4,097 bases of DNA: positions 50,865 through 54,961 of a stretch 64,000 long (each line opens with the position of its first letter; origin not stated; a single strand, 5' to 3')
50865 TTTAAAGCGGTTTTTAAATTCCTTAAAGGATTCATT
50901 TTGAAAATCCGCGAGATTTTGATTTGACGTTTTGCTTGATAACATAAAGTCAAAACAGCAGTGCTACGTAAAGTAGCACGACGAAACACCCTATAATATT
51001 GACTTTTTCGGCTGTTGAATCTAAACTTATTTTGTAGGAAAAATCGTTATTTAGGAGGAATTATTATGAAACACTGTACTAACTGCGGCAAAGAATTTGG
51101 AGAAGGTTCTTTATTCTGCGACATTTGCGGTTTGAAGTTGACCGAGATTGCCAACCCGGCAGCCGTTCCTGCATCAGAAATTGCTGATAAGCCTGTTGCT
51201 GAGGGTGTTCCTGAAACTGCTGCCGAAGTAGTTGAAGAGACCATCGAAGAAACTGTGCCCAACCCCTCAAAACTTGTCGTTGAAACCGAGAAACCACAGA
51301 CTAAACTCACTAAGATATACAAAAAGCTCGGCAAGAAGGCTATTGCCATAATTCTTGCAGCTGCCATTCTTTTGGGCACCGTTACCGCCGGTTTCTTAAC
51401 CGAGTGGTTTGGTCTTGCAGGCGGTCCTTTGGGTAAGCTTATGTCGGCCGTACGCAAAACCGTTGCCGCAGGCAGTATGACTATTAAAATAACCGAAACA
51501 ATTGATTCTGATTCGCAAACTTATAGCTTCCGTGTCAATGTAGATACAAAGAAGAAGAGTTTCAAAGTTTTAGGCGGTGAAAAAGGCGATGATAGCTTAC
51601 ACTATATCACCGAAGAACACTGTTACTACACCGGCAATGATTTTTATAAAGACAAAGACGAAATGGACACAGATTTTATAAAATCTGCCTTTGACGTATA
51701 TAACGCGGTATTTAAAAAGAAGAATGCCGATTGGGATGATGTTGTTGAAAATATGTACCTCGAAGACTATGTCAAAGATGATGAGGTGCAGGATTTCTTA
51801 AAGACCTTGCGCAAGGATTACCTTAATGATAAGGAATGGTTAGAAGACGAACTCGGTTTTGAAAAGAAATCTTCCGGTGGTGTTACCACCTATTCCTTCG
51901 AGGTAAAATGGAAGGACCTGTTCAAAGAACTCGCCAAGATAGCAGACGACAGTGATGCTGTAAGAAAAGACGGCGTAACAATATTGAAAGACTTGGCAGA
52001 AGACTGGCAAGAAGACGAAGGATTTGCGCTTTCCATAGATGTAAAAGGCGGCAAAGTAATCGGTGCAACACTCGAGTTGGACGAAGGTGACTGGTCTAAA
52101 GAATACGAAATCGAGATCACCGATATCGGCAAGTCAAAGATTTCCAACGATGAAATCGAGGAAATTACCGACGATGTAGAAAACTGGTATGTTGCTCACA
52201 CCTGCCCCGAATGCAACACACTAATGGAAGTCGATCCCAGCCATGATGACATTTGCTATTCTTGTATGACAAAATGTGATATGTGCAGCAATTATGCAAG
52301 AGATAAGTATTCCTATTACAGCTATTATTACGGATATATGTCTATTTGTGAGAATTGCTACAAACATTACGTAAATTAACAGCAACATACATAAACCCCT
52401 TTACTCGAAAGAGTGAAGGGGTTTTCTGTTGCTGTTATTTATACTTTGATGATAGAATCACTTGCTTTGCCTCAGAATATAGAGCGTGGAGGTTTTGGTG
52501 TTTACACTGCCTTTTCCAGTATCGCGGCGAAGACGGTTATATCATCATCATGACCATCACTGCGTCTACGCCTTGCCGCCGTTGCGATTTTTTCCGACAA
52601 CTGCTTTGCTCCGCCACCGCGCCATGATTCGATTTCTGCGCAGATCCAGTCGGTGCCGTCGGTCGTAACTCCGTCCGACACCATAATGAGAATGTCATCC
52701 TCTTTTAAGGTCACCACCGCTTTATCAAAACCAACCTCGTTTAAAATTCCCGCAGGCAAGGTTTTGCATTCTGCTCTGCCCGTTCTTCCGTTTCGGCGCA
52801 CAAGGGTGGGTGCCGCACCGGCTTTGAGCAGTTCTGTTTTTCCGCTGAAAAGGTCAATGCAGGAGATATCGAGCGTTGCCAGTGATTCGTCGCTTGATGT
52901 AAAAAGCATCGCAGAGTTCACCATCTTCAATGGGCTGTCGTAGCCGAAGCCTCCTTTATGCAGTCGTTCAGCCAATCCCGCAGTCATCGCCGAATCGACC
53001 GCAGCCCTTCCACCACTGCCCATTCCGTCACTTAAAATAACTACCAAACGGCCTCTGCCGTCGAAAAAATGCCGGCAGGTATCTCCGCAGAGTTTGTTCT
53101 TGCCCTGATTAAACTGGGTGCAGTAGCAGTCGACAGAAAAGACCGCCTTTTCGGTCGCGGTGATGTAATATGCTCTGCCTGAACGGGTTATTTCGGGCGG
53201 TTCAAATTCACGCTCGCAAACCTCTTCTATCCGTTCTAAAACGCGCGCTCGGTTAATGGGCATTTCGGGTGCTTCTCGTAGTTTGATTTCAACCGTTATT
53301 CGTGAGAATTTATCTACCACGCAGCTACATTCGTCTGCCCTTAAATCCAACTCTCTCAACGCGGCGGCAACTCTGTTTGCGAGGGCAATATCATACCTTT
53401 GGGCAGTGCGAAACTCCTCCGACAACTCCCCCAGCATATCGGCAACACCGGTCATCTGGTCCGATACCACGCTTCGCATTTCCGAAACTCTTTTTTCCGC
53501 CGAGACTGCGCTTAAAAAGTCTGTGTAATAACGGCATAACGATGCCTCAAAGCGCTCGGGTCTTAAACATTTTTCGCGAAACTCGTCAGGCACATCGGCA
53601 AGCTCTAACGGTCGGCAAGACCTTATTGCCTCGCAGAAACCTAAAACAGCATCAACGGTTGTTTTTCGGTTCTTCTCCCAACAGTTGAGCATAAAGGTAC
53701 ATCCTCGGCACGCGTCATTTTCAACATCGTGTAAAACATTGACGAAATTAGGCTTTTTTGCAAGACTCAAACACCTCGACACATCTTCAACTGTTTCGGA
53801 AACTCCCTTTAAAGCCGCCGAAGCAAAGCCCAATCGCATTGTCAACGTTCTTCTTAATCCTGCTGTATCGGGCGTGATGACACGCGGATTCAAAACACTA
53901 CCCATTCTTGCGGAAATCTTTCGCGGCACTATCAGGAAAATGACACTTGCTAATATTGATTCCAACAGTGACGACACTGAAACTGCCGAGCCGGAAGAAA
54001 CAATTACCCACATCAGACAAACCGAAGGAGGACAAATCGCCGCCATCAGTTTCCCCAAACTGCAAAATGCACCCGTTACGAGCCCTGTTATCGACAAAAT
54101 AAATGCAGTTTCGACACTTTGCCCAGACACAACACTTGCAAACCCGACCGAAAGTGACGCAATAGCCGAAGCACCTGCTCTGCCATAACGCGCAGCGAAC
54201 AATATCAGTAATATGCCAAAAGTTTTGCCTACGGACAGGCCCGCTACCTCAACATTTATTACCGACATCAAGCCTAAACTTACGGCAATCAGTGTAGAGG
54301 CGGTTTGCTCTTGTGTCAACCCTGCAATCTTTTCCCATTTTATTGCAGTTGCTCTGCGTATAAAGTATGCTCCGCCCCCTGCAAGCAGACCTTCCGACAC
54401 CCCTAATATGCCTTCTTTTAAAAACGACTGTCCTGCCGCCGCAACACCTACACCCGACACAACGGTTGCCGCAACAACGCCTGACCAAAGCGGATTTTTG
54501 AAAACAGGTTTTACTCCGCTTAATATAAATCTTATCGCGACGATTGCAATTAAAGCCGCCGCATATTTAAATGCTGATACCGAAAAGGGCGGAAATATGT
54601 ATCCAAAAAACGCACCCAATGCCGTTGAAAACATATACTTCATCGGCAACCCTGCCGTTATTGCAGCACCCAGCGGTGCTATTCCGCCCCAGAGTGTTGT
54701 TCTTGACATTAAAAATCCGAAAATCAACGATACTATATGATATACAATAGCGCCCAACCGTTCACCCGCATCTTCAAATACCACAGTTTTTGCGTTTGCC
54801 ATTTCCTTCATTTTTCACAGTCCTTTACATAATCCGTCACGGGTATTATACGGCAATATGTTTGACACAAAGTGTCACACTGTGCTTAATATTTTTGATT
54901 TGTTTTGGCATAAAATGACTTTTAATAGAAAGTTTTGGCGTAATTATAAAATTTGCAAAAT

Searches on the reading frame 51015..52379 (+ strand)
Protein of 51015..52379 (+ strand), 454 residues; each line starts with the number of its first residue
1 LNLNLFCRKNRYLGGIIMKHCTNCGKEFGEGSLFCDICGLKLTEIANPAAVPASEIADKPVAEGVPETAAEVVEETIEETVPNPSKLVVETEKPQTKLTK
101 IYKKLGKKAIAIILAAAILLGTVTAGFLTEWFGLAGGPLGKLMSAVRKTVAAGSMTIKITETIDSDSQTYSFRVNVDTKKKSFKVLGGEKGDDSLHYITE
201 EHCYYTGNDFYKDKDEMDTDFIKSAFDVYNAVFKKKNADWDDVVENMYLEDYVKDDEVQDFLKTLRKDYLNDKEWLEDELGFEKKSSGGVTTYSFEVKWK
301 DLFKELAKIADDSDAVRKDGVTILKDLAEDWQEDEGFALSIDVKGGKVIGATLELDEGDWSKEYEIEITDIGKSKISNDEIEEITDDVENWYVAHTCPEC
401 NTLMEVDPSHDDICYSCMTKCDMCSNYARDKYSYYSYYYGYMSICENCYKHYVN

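Call 4: search_protein_families(library=pfam, proteins=[window:51015-52379:+], max_evalue=0.1)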
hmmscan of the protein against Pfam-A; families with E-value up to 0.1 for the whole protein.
window:51015-52379:+ (454 aa): 5 families
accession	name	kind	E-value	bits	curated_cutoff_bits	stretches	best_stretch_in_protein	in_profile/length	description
PF13240.11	Zn_Ribbon_1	-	0.0028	17.8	25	1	20-41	1-22/23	zinc-ribbon domain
PF12773.13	DZR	-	0.011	16.3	27.3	1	21-41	1-21/45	Double zinc ribbon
PF13248.11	Zn_ribbon_3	-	0.014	15.2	27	1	18-42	2-26/26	zinc-ribbon domain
PF24722.1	DUF7674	-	0.048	14.2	27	0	216-269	43-100/111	Domain of unknown function (DUF7674)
PF18912.6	DZR_2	-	0.08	13.2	27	0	20-48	9-37/56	Double zinc ribbon domain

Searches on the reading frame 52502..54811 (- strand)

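Call 21: search_protein_families(library=pfam, proteins=[window:52502-54811:-], max_evalue=0.001)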
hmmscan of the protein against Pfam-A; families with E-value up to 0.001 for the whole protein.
window:52502-54811:- (769 aa): 2 families
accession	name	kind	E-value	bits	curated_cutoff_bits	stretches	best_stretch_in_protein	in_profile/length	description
PF07228.17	SpoIIE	-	7.1e-23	82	25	1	586-763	2-189/192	Stage II sporulation protein E (SpoIIE)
PF19732.4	SpoIIE_N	-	2.7e-20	72.9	27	1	25-510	41-538/605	Stage II sporulation protein E N-terminal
